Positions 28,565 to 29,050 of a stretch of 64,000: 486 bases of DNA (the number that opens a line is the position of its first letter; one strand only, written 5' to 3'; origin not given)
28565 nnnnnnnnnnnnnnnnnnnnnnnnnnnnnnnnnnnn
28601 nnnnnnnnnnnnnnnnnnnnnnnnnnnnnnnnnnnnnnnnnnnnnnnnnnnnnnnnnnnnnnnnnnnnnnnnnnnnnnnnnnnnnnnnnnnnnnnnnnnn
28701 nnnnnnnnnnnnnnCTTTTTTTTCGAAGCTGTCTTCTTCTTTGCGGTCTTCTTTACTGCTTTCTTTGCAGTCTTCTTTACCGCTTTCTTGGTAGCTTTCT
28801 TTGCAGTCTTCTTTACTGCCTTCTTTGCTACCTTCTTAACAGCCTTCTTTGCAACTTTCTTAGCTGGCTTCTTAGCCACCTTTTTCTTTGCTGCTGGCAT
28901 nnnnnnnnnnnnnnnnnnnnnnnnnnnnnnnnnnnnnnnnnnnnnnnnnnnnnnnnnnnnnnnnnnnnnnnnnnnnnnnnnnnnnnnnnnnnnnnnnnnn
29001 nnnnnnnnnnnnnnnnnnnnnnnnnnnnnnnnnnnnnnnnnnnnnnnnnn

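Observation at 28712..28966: Tiny lysine-repeat histone-H1-like gene with 21-nt tandem repeats upstream of secA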

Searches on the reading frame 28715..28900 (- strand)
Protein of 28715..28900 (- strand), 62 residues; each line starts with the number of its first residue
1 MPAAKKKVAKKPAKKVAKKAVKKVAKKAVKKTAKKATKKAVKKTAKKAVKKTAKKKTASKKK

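Call 4: search_protein_families(library=pfam, proteins=[window:28715-28900:-], max_evalue=10)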
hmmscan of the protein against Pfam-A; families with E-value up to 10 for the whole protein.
seq(62 aa): 4 families
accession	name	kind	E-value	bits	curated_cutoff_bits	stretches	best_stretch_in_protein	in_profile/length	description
PF22734.1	NNH2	-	0.037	14.1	27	1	6-52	3-49/181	NACHT N-terminal Helical domain 2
PF14196.11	ATC_hydrolase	-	0.42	11.8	28.1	1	4-52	16-64/145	L-2-amino-thiazoline-4-carboxylic acid hydrolase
PF21384.2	Cas3_I-F_Cas2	-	1.3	9.7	27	1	10-58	10-58/79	CRISPR-associated nuclease/helicase Cas3, I-F/YPEST, Cas2 domain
PF19553.4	DUF6076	-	1.6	8.9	23.5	1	4-60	93-149/168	Family of unknown function (DUF6076)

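Call 5: search_protein_families(library=ncbifam, proteins=[window:28715-28900:-], max_evalue=10)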
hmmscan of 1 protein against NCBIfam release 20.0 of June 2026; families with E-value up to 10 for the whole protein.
seq(62 aa): 3 families
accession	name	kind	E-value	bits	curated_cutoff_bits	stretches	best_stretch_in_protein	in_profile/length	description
NF011889.0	PRK15362.1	equivalog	0.0065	15.2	540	1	4-55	309-360/476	type III secretion system translocon protein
NF007399.1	PRK09928.1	subfamily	1.8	6.4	695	1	7-53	531-577/675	choline BCCT transporter BetT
NF005657.0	PRK07432.1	equivalog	4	6.5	453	1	11-56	237-282/291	S-methyl-5'-thioadenosine phosphorylase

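Call 12: find_homologous_proteins(query=window:28715-28900:-)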
Query seq(62 aa): 6740 candidates shared short words with the query, none scored E <= 0.001.

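Call 16: list_cluster_members(proteins=[window:28715-28900:-, window:28715-28966:-, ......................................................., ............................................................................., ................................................, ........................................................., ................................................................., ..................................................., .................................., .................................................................])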
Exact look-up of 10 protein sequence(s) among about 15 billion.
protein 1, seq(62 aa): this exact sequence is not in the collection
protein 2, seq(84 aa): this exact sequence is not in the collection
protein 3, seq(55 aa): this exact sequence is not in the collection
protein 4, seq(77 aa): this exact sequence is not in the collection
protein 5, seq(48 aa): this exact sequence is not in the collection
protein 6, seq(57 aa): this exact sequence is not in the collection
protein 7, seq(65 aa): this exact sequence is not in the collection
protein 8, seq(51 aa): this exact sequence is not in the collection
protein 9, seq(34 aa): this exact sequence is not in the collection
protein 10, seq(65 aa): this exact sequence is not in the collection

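Call 40: search_solved_structures(query=window:28715-28900:-, max_evalue=10, show_alignments=2)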
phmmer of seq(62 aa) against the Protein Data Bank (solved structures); distinct sequences matched with E-value up to 10: 9.
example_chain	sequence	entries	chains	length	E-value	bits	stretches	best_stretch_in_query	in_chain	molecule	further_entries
7upp_A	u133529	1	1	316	0.033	18.2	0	5-38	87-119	DHT03 protein A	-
2er8_A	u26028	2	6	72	0.053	17.6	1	9-50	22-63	Regulatory protein LEU3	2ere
2erg_A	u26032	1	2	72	0.061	17.4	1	9-50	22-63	Regulatory protein LEU3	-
7mwq_A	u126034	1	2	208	0.063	17.4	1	3-52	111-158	LHD29A53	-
5cwk_A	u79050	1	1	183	0.07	17.2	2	2-52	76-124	Designed helical repeat protein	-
7mwq_B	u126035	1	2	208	0.37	15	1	3-50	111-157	LHD29B53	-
7upp_B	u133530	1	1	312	1.9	12.8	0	8-38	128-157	DHT03 protein B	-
5cwj_A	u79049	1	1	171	2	12.8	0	13-53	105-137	Designed helical repeat protein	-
2mra_A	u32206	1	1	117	8.8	10.8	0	5-54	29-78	De novo designed protein OR459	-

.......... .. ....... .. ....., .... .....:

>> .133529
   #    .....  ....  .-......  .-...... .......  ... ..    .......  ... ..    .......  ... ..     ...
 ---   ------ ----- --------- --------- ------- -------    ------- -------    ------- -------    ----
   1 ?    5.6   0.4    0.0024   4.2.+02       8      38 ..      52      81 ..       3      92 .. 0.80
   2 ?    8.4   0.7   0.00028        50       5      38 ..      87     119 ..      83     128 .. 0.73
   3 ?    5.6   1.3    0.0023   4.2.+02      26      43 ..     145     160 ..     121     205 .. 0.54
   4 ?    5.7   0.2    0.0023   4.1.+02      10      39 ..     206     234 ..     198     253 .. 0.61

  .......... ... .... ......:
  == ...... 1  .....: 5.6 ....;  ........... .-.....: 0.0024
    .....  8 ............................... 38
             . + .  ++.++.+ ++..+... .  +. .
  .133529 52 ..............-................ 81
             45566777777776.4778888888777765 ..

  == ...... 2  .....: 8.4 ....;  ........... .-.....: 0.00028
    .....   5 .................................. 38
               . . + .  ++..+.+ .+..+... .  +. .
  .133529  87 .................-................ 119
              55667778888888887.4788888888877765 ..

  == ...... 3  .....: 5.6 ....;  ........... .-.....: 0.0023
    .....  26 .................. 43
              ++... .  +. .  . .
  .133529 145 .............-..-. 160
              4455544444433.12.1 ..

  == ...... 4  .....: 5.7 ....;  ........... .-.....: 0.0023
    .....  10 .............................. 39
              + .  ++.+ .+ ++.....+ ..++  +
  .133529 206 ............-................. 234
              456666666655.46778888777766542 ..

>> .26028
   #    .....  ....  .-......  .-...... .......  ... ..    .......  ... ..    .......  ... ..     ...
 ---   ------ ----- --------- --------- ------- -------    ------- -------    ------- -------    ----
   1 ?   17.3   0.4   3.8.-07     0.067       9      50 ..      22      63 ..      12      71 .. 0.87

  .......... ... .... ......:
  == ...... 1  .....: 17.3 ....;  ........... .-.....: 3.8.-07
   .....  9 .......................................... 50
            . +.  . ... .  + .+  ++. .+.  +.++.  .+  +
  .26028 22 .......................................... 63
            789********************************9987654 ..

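Call 42: search_protein_families(library=phrogs, proteins=[window:28715-28900:-], max_evalue=10)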
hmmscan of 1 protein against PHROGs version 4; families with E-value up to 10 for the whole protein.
seq(62 aa): 4 families
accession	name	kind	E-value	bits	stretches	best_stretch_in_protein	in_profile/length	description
phrog_8332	-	unknown function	0.02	15.4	1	5-55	164-214/248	-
phrog_7021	-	unknown function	3.5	7.8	1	10-60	264-314/330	-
phrog_3416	-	unknown function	5.6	7.7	1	10-54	137-181/248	-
phrog_24711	-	unknown function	6.9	6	1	4-59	455-510/532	-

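Call 45: find_homologous_proteins(query=window:28715-28900:-, max_evalue=10)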
Query seq(62 aa) (62 aa): 95 proteins with E <= 10 among 6740 candidates.
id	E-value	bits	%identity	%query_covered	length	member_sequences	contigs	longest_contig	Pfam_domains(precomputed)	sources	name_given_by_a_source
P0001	1.3e-2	33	-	-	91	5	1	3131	-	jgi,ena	jgi:regulatory protein YycI of two-component signal transduction system YycFG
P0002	1.9e-2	33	-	-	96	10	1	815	-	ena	-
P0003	2.1e-2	33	-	-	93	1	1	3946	-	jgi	-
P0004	2.9e-2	32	-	-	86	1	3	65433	-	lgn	-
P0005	2.9e-2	32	-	-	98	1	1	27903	PF13368.12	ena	-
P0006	5.0e-2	32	-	-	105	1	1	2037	-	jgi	jgi:hypothetical protein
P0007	5.1e-2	32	-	-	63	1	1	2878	-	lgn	-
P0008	5.3e-2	32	-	-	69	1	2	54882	-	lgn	-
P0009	6.8e-2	31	-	-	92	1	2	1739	-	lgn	-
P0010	7.9e-2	31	-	-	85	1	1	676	-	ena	-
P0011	8.0e-2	31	-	-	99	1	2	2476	-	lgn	-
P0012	9.7e-2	31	-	-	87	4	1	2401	-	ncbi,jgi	jgi:hypothetical protein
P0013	1.2e-1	30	-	-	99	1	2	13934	-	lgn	-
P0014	1.3e-1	30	-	-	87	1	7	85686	-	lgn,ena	-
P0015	1.4e-1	30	-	-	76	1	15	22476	-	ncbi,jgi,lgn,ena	jgi:hypothetical protein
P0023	2.0e-1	30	-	-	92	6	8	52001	-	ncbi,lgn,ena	-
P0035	5.8e-1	28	-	-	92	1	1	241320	-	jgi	jgi:acyl CoA:acetate/3-ketoacid CoA transferase beta subunit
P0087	7.1e+0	25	-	-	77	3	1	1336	-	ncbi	-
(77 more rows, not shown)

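Call 47: predict_structure(protein=window:28715-28900:-)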
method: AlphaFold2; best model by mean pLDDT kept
length: 62 residues; sequences in the alignment: 1
mean_pLDDT: 86.5   pTM: 0.45
mean pLDDT of the five models: 86.5, 83.9, 80.7, 79.4, 77.3
residues with pLDDT >= 90: 39; 70-90: 14; 50-70: 9; < 50: 0
segments of 3 or more residues with pLDDT < 50: none
pLDDT, mean of each block of 10 residues (from residue 1): 65 83 93 93 94 91 81
secondary structure, 60 per line:
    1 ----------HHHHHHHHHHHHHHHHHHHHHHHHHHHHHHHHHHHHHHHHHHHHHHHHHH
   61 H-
elements in order: H11-61

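Call 50: find_encoding_contigs(protein=P0087, flank=4000, max_places=4)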
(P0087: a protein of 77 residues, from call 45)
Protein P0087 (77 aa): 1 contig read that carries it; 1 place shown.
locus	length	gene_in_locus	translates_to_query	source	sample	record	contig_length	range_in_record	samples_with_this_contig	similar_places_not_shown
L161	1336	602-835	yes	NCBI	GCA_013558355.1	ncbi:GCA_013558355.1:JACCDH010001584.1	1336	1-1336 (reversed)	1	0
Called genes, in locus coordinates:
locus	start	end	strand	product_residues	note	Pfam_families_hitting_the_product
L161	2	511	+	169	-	?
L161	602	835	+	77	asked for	-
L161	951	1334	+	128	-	?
